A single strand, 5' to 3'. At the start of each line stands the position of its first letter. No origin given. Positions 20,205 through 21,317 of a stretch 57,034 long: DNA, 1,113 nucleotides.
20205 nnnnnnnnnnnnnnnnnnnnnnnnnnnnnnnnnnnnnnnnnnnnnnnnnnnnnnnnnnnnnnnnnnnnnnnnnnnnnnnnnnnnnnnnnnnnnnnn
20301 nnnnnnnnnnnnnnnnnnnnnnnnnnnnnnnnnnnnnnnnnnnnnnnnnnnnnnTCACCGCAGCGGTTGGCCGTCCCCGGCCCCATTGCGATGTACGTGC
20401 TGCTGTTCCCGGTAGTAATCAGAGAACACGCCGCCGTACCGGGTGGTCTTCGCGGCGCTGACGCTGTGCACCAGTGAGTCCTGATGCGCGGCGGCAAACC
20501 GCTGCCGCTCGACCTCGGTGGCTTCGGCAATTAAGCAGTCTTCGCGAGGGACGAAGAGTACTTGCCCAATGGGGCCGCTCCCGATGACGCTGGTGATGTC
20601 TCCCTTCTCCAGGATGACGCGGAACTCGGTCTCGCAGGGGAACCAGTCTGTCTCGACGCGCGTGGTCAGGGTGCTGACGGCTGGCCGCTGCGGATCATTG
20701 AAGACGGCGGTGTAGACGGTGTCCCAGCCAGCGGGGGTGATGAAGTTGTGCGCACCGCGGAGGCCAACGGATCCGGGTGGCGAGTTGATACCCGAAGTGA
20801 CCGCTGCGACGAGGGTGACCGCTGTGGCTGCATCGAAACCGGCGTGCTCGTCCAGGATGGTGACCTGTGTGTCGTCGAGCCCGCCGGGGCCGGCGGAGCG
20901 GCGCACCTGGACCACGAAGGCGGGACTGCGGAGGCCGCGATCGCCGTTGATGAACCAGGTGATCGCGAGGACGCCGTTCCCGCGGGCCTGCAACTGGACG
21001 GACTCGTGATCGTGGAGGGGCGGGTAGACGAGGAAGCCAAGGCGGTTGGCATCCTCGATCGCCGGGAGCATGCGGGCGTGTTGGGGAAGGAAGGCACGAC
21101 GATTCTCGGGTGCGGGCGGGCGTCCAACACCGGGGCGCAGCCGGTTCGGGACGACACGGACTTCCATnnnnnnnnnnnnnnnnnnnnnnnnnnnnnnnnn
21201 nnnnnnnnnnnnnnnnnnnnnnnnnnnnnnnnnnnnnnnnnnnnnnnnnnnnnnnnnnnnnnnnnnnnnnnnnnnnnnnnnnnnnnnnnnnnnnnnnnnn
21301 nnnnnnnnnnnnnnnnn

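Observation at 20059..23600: IS-bracketed operon: His-bearing 4-TM protein, mini-ORF, three copies of an unassigned ~250-aa domain, and a dedicated ferredoxin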

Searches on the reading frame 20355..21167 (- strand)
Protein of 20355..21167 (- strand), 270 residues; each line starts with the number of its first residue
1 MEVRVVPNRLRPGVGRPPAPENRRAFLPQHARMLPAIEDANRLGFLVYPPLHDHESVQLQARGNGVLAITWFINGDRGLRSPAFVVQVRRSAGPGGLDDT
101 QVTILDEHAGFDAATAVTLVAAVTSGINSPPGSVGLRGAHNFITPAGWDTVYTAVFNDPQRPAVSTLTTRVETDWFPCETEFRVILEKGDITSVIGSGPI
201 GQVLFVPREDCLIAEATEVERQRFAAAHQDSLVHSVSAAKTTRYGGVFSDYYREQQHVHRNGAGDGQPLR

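Call 3: search_protein_families(library=pfam, proteins=[window:20355-21167:-], max_evalue=1)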
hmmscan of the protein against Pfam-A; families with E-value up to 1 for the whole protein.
window:20355-21167:- (270 aa): 1 family
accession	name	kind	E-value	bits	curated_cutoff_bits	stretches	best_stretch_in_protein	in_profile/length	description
PF19541.4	DUF6065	-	0.11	12.4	26.6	1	142-179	95-131/236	Family of unknown function (DUF6065)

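Call 4: search_protein_families(library=ncbifam, proteins=[window:20355-21167:-], max_evalue=1)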
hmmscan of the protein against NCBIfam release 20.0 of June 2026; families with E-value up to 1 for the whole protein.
window:20355-21167:- (270 aa): 0 families

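Call 7: find_homologous_proteins(query=window:20355-21167:-, max_evalue=0.001)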
Query window:20355-21167:- (270 aa): 899 proteins with E <= 0.001 among 2149 candidates; the best 120 are listed.
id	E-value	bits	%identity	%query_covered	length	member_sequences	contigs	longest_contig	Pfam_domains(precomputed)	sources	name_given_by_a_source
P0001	3.7e-156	537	100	88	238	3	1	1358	-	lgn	-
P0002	3.7e-98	347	59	98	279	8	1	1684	-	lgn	-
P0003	1.7e-97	344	60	93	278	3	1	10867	-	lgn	-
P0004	7.3e-96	339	58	99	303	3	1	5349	-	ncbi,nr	ncbi:MAG: hypothetical protein HOH95_09375 [Dehalococcoidia bacterium]|nr:hypothetical protein [Deha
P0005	5.7e-95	336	58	92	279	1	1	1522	-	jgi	jgi:hypothetical protein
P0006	6.7e-95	336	60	98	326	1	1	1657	-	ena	-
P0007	2.8e-94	334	58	92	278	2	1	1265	-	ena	-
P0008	1.1e-93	332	56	97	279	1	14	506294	-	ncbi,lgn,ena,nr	ncbi:MAG TPA: hypothetical protein QF624_04320 [Dehalococcoidia bacterium]|nr:hypothetical protein [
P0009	1.4e-93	332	58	98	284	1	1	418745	-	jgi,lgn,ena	-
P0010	2.1e-93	331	59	98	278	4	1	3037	-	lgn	-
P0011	3.6e-91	324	58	96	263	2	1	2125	-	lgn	-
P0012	4.6e-91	323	56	98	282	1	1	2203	-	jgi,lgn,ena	-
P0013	2.7e-90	321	57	93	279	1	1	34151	-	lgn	-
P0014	2.5e-86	308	53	98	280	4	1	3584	-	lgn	-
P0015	1.3e-85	305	52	98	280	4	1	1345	-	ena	-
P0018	2.0e-84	302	51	96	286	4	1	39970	PF19541.5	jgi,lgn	-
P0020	5.7e-79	284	47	99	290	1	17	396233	PF19541.5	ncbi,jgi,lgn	-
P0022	1.2e-76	276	45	99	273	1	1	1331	PF19541.5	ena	-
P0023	1.2e-76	276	47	98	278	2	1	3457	PF19541.5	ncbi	-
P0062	1.1e-57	214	43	97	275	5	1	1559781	-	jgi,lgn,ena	-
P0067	2.5e-57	213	43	94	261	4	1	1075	PF19541.5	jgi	jgi:hypothetical protein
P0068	2.8e-57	213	43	96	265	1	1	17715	PF19541.5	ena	-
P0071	7.4e-57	211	42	98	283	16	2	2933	PF19541.5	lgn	-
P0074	1.1e-56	211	41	96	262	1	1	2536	PF19541.5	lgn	-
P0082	3.3e-56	209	42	98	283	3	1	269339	-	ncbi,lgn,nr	ncbi:MAG: hypothetical protein U5R14_00885 [Gemmatimonadota bacterium]|nr:hypothetical protein [Gemm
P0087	5.8e-56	208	41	96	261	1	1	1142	PF19541.5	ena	-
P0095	1.0e-55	207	43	94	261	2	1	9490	PF19541.5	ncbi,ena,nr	ncbi:MAG TPA: DUF6065 family protein [Vicinamibacterales bacterium]|nr:DUF6065 family protein [Vicin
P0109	7.2e-55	205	41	96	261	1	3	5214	PF19541.5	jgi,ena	jgi:hypothetical protein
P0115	1.3e-54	204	42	94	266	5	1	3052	PF19541.5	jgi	jgi:hypothetical protein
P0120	1.6e-54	203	42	94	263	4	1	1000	PF19541.5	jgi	jgi:hypothetical protein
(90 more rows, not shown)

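Call 10: search_solved_structures(query=A1, max_evalue=10, show_alignments=2)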
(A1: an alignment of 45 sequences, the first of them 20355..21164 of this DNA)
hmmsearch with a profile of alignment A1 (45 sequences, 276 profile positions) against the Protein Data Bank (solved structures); distinct sequences matched with E-value up to 10: 0.
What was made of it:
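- Tried and rejected: A profile search of PDB sequences with the family alignment gave no hit even at E 10 (call 10).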

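Call 11: find_encoding_contigs(protein=P0008, flank=8000, max_places=2)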
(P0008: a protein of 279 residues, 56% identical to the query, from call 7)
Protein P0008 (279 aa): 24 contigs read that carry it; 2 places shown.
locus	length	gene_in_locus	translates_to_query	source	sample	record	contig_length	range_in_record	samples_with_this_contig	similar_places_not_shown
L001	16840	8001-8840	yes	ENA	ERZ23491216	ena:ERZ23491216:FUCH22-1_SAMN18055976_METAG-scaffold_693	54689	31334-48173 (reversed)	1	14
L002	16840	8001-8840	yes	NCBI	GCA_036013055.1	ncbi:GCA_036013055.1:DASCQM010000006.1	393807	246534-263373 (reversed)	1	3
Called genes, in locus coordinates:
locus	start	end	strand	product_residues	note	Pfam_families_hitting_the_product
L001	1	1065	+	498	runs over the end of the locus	PF00206:Lyase_1, PF14698:ASL_C2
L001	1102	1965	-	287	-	PF00561:Abhydrolase_1, PF12146:Hydrolase_4 (weak), PF12697:Abhydrolase_6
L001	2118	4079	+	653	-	PF20091:Abhydrolase_10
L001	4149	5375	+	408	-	PF02771:Acyl-CoA_dh_N, PF02770:Acyl-CoA_dh_M, PF00441:Acyl-CoA_dh_1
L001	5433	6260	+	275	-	PF00378:ECH_1, PF16113:ECH_2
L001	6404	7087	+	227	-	-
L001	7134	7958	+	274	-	-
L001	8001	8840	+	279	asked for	-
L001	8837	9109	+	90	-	PF13237:Fer4_10 (faint), PF12838:Fer4_7 (weak), PF13187:Fer4_9 (weak), PF13484:Fer4_16 (faint), PF12797:Fer4_2 (weak), PF00037:Fer4 (weak), PF12837:Fer4_6 (weak)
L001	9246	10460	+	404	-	PF00211:Guanylate_cyc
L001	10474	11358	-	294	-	PF00753:Lactamase_B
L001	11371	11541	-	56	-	-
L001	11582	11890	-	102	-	PF03992:ABM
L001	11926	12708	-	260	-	PF00106:adh_short, PF13561:adh_short_C2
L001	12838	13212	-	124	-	-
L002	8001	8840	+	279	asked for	-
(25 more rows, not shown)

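Call 12: find_encoding_contigs(protein=P0082, flank=8000, max_places=2)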
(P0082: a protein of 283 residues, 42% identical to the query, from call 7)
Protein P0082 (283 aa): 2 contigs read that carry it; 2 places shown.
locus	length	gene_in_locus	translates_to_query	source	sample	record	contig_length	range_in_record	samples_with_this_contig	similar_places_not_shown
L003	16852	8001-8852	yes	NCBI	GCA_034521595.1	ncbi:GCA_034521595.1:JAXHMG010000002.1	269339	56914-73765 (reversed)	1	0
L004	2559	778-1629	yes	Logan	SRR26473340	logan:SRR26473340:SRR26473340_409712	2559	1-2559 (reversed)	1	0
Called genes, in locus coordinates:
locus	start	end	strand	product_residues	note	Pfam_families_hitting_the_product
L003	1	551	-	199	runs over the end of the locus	PF02922:CBM_48, PF16561:AMPK1_CBM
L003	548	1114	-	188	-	PF07638:Sigma70_ECF (faint), PF04542:Sigma70_r2, PF08281:Sigma70_r4_2, PF04545:Sigma70_r4 (weak)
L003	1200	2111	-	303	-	PF14321:DUF4382, PF13620:CarboxypepD_reg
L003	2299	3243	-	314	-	PF14321:DUF4382, PF13620:CarboxypepD_reg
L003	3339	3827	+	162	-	PF13430:DUF4112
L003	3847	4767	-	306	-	PF00106:adh_short, PF13561:adh_short_C2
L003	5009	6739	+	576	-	PF04389:Peptidase_M28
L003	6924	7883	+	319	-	PF02517:Rce1-like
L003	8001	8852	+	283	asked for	-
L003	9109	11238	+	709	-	PF13620:CarboxypepD_reg, PF13715:CarbopepD_reg_2, PF07715:Plug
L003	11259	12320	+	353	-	-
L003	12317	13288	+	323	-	PF01497:Peripla_BP_2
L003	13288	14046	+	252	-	PF02654:CobS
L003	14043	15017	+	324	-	PF03186:CobD_Cbib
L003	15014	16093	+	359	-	PF00155:Aminotran_1_2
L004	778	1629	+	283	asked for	-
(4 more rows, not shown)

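Call 13: predict_structure(alignment_id=A1)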
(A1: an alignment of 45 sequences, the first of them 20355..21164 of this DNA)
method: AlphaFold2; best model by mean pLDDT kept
length: 269 residues; sequences in the alignment: 45
mean_pLDDT: 86.8   pTM: 0.85
mean pLDDT of the five models: 86.8, 86.7, 85.9, 85.9, 85.6
residues with pLDDT >= 90: 152; 70-90: 86; 50-70: 25; < 50: 6
segments of 3 or more residues with pLDDT < 50: 264-269
pLDDT, mean of each block of 10 residues (from residue 1): 96 94 66 79 93 96 94 93 94 76 97 98 90 94 92 72 64 84 92 93 87 96 93 89 82 85 50
secondary structure, 60 per line:
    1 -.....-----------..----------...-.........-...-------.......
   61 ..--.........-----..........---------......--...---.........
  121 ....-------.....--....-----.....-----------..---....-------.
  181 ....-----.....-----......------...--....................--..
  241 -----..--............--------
elements in order: E2-6 H34-42 E44-46 E54-62 E65-73 E79-88 E98-103 H112-122 E132-136 E139-142 E148-152 E169-172 E180-184 E190-194 E200-205 E212-214 H217-236 H250-261
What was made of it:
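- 20355..21167 (-): Gene C (270 aa). This is the paralog most like the single-copy family members. It keeps 50 of the 55 columns that are near-invariant in singletons. AlphaFold2 model pLDDT 86.8, pTM 0.85 (call 13).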

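Call 17: fold_search(model_id=the predicted structure, library=pdb)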
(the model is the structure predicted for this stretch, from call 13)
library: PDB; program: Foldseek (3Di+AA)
matches with E <= 10: 1130; with E <= 0.001: 4
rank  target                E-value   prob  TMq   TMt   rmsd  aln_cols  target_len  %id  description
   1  3mbq_C                2.4e-04  1.00  0.37  0.67  10.0       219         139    9  Crystal structure of deoxyuridine 5-triphosphate nucleotidohydrolase from Brucella melitensis, orthorhombic crystal fo (released 2010-04-21)
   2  1sm8_C                5.5e-04  1.00  0.34  0.65  10.4       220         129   12  M. tuberculosis dUTPase complexed with chromium and dUTP (released 2004-03-16)
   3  3mdx                  7.2e-04  1.00  0.37  0.67  10.0       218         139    9  Crystal structure of deoxyuridine 5-triphosphate nucleotidohydrolase from Brucella melitensis, rhombohedral crystal form (released 2010-04-21)
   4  1slh_B                9.0e-04  1.00  0.25  0.46  13.5        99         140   14  Mycobacterium tuberculosis dUTPase complexed with magnesium and dUDP (released 2004-03-16)
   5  1slh_A                1.3e-03  1.00  0.36  0.67  11.8       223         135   11  Mycobacterium tuberculosis dUTPase complexed with magnesium and dUDP (released 2004-03-16)
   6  3h6d                  1.4e-03  1.00  0.36  0.63  11.1       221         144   12  Structure of the mycobacterium tuberculosis DUTPase D28N mutant (released 2009-11-24)
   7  1slh_C                1.5e-03  1.00  0.34  0.64   9.5       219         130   12  Mycobacterium tuberculosis dUTPase complexed with magnesium and dUDP (released 2004-03-16)
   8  7n56_J                1.6e-03  1.00  0.34  0.63  10.0       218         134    8  Crystal Structure of deoxyuridine 5'-triphosphate nucleotidohydrolase from Rickettsia prowazekii str. Madrid E (released 2021-07-07)
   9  1snf_B                1.8e-03  1.00  0.35  0.63  12.4       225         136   12  MYCOBACTERIUM TUBERCULOSIS DUTPASE COMPLEXED WITH MAGNESIUM AND DEOXYURIDINE 5'-MONOPHOSPHATE (released 2004-03-16)
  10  1sjn_B                1.9e-03  1.00  0.36  0.64  12.3       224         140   12  Mycobacterium tuberculosis dUTPase complexed with magnesium and alpha,beta-imido-dUTP (released 2004-03-09)
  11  1sm8_B                2.0e-03  1.00  0.36  0.66  12.4       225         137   11  M. tuberculosis dUTPase complexed with chromium and dUTP (released 2004-03-16)
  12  3mbq_A                2.3e-03  1.00  0.37  0.69  10.1       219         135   10  Crystal structure of deoxyuridine 5-triphosphate nucleotidohydrolase from Brucella melitensis, orthorhombic crystal fo (released 2010-04-21)
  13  3mbq_B                2.4e-03  1.00  0.37  0.69   9.4       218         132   10  Crystal structure of deoxyuridine 5-triphosphate nucleotidohydrolase from Brucella melitensis, orthorhombic crystal fo (released 2010-04-21)
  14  1smc_B                2.4e-03  1.00  0.36  0.65  12.4       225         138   11  Mycobacterium tuberculosis dUTPase complexed with dUTP in the absence of metal ion. (released 2004-03-16)
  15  1smc_A                2.5e-03  1.00  0.36  0.68   9.3       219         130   10  Mycobacterium tuberculosis dUTPase complexed with dUTP in the absence of metal ion. (released 2004-03-16)
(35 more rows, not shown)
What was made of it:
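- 20355..21167 (-): Foldseek top hits are trimeric dUTPases (call 17).
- On dUTPase/dCTP deaminase superfamily: All top-50 PDB hits for the C model are dUTPases (E from 2.4e-4, probability 1.0, TM 0.67 normalised to target; call 17).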

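Call 22: find_encoding_contigs(protein=P0020, flank=6000, max_places=2)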
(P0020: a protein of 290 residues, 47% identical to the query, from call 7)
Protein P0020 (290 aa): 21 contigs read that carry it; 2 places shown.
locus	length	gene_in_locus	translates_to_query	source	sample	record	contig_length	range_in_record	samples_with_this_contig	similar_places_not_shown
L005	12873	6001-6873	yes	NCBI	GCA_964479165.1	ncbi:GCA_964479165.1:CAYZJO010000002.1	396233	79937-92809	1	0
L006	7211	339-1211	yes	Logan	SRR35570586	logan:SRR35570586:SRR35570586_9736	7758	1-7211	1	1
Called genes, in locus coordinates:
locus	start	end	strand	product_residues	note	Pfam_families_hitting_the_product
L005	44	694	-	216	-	PF03640:Lipoprotein_15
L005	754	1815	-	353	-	PF03706:LPG_synthase_TM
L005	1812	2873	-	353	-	PF20434:BD-FAE (faint)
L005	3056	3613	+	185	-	PF01323:DSBA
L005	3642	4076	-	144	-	PF07291:MauE (weak), PF07681:DoxX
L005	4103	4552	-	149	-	PF01575:MaoC_dehydratas (weak)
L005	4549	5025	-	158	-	PF13452:FAS1_DH_region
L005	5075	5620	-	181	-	PF13263:PHP_C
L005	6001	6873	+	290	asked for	PF19541:DUF6065 (weak)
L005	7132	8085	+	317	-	PF19300:BPD_transp_1_N, PF00528:BPD_transp_1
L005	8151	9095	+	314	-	PF00528:BPD_transp_1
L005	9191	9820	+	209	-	-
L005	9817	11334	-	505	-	PF00501:AMP-binding, PF13193:AMP-binding_C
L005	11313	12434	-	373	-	PF02746:MR_MLE_N (weak), PF13378:MR_MLE_C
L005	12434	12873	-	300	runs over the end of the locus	PF01040:UbiA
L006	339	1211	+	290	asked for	PF19541:DUF6065 (weak)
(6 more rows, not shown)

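Call 23: find_encoding_contigs(protein=P0062, flank=6000, max_places=2)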
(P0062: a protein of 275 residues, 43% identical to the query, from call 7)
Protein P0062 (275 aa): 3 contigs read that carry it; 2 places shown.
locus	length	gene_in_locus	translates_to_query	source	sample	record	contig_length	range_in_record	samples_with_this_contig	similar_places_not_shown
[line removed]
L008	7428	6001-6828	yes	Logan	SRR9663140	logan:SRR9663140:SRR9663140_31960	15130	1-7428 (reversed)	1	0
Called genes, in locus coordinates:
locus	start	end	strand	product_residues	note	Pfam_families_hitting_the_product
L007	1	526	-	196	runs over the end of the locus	PF00156:Pribosyltran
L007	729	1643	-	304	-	PF09754:PAC2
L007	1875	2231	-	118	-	PF08818:DUF1801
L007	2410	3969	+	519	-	PF12450:vWF_A, PF00092:VWA, PF13519:VWA_2, PF13768:VWA_3 (weak), PF12034:YfbK_C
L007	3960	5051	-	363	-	PF03193:RsgA_GTPase, PF00005:ABC_tran (weak), PF01926:MMR_HSR1 (weak)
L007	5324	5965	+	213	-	PF13489:Methyltransf_23, PF13847:Methyltransf_31 (faint), PF08241:Methyltransf_11 (weak), PF08242:Methyltransf_12 (weak)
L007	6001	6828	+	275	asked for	-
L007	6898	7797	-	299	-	PF00378:ECH_1, PF16113:ECH_2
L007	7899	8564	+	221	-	PF00881:Nitroreductase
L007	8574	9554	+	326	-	PF00491:Arginase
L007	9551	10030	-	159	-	PF04978:MST, PF12867:DinB_2 (weak)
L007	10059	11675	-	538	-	PF07969:Amidohydro_3, PF01979:Amidohydro_1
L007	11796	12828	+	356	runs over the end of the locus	PF00246:Peptidase_M14, PF01476:LysM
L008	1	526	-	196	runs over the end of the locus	PF00156:Pribosyltran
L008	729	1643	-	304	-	PF09754:PAC2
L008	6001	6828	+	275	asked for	-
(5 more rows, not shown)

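Call 25: find_related_loci(query=A1, collection=genome_contigs, flank=7000)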
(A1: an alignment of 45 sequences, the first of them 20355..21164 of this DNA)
Query A1 (269 aa) in genome_contigs; peptide patterns used: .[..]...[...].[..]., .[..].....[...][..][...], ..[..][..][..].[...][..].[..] (x = any residue, [..] = any of these).
497 stretches matched a pattern; 340 encode a relative of the query (tblastn E <= 1e-3); the best 80 are kept; 80 distinct loci.
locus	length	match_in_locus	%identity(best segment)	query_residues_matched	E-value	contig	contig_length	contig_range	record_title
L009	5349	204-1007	59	1-265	1e-101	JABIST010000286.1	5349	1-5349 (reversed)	MAG: Dehalococcoidia bacterium isolate SI072_bin195 k141_544458, whole genome shotgun sequence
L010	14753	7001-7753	59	1-251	3e-99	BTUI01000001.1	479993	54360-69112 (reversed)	MAG: Chloroflexota bacterium AMX-MBFR-23 DNA, sequence01, whole genome shotgun sequence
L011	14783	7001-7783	56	1-261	6e-98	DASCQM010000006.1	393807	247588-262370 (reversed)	MAG TPA_asm: Dehalococcoidia bacterium isolate Fu_MAG_70 c_000000417764, whole genome shotgun sequence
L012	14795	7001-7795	47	2-266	3e-83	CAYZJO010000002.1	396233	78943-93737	MAG TPA_asm: uncultured Dehalococcoidaceae bacterium isolate binchicken_co235_250 genome assembly, contig: NODE_17_lengt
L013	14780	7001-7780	49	1-260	6e-82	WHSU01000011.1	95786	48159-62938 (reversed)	MAG: Dehalococcoidia bacterium isolate Dino_bin15 k141_499037_length_95786_cov_20.2181, whole genome shotgun sequence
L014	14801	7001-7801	47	1-267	5e-80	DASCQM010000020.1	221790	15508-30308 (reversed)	MAG TPA_asm: Dehalococcoidia bacterium isolate Fu_MAG_70 c_000001799348, whole genome shotgun sequence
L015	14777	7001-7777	46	1-259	2e-78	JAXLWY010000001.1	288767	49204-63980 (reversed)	MAG: Dehalococcoidia bacterium isolate STL-CHL35 C2.186.fa-1, whole genome shotgun sequence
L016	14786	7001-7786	46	2-264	4e-75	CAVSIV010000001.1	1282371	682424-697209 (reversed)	MAG: uncultured Chloroflexia bacterium isolate MFD01721.bin.2.155 genome assembly, contig: contig_10992, whole genome sh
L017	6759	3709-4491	47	2-263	3e-75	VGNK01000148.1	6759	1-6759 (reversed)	MAG: Chloroflexi bacterium isolate K_Offshore_120m_m2_037 K_Offshore_120m_m2_037_Ga0194131_10019446, whole genome shotgu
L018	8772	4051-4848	46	1-265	5e-74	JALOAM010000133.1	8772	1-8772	MAG: Dehalococcoidia bacterium isolate SO_2017_LW2 bin 160 scaffold_17356_c1_LW138R_2017, whole genome shotgun sequence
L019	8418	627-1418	45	1-263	2e-71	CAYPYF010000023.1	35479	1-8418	MAG TPA_asm: uncultured Dehalococcoidaceae bacterium isolate SRP344714_co2_30 genome assembly, contig: NODE_2893_length_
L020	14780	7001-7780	45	1-259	4e-70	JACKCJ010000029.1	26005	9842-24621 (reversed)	MAG: Dehalococcoidia bacterium isolate HK-STAS-CHLO-44 HK-STAS-CHLO-44_29, whole genome shotgun sequence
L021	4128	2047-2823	42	1-259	4e-70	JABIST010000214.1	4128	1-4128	MAG: Dehalococcoidia bacterium isolate SI072_bin195 k141_1450807, whole genome shotgun sequence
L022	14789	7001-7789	44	1-262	2e-69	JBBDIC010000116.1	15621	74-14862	MAG: Dehalococcoidia bacterium isolate LejiaA_71_58 Lejia_A_5439_length_15621_cov_34, whole genome shotgun sequence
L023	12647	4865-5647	41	1-261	4e-67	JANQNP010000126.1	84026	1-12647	MAG: Dehalococcoidia bacterium isolate IP29b_bin.101 k99_488890, whole genome shotgun sequence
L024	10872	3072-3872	42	1-268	7e-66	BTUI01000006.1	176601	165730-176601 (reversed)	MAG: Chloroflexota bacterium AMX-MBFR-23 DNA, sequence06, whole genome shotgun sequence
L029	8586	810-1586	44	2-259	4e-63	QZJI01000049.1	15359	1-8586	MAG: Dehalococcoidia bacterium isolate SURF_43 Ga0104751_1005578, whole genome shotgun sequence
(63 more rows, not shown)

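Call 28: search_protein_families(library=pfam, alignment_id=A1, max_evalue=10)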
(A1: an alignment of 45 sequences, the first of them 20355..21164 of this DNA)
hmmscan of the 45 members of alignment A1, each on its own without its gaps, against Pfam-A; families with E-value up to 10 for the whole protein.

A. member 1, window:20355-21164:- (269 aa): 1 family
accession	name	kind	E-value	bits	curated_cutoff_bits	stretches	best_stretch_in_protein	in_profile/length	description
PF19541.4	DUF6065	-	0.11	12.5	26.6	1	141-178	95-131/236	Family of unknown function (DUF6065)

B. families by the number of members that match (of 45 scanned): 7 families
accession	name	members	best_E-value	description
PF19541.4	DUF6065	37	3.6e-07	Family of unknown function (DUF6065)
PF16350.10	FAO_M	3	0.011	FAD dependent oxidoreductase central domain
PF00293.34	NUDIX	1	0.074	NUDIX domain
PF22569.1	DCD_C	1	0.18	2'-deoxycytidine 5'-triphosphate deaminase (DCD), C-terminal domain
PF01641.26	SelR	1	0.2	SelR domain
PF00015.26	MCPsignal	1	0.28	Methyl-accepting chemotaxis protein (MCP) signalling domain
PF19410.4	DUF5980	1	0.28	Family of unknown function (DUF5980)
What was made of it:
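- On Pfam DUF6065 (PF19541): 37 of 45 relatives hit weakly, best E 3.6e-7 (call 28).
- On dUTPase/dCTP deaminase superfamily: No dUTPase or DCD Pfam hit is significant (call 28).
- Closest known: Pfam DUF6065. Same: The ETDW and PxGQ blocks are shared (calls 3, 28).
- One family member gives a weak DCD_C hit (E 0.18; call 28). No dUTPase or DCD Pfam hit reaches significance in 45 members (call 28).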

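Call 39: find_encoding_contigs(protein=P0009, flank=8000, max_places=2)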
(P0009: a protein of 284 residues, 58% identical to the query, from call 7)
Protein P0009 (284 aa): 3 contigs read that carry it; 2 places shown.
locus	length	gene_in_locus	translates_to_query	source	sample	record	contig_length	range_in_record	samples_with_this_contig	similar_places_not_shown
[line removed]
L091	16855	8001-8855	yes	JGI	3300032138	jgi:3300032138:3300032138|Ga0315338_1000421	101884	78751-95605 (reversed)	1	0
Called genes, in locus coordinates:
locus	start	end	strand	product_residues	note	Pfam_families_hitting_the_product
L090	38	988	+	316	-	-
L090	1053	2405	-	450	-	-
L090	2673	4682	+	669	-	PF20091:Abhydrolase_10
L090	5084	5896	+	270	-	PF00072:Response_reg, PF01627:Hpt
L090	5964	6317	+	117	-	PF01627:Hpt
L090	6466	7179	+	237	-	PF19541:DUF6065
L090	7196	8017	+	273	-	-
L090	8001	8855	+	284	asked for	-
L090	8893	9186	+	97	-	PF12797:Fer4_2 (faint), PF13237:Fer4_10 (faint), PF14697:Fer4_21 (faint), PF12838:Fer4_7 (weak), PF13187:Fer4_9 (weak), PF13484:Fer4_16 (faint), PF00037:Fer4 (weak)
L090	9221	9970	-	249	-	PF03328:HpcH_HpaI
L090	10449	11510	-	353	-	PF00296:Bac_luciferase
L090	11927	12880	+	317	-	PF12974:Phosphonate-bd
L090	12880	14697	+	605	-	PF10144:SMP_2 (weak), PF00672:HAMP, PF13188:PAS_8, PF00512:HisKA, PF02518:HATPase_c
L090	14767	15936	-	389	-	PF00930:DPPIV_N (faint), PF26550:Tricorn_2nd (faint), PF07676:PD40 (faint), PF23381:Beta-prop_IFT122_1st (faint), PF26549:Tricorn_N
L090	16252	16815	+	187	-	PF07638:Sigma70_ECF, PF04542:Sigma70_r2, PF08281:Sigma70_r4_2, PF04545:Sigma70_r4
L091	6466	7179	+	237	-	PF19541:DUF6065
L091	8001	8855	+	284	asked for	-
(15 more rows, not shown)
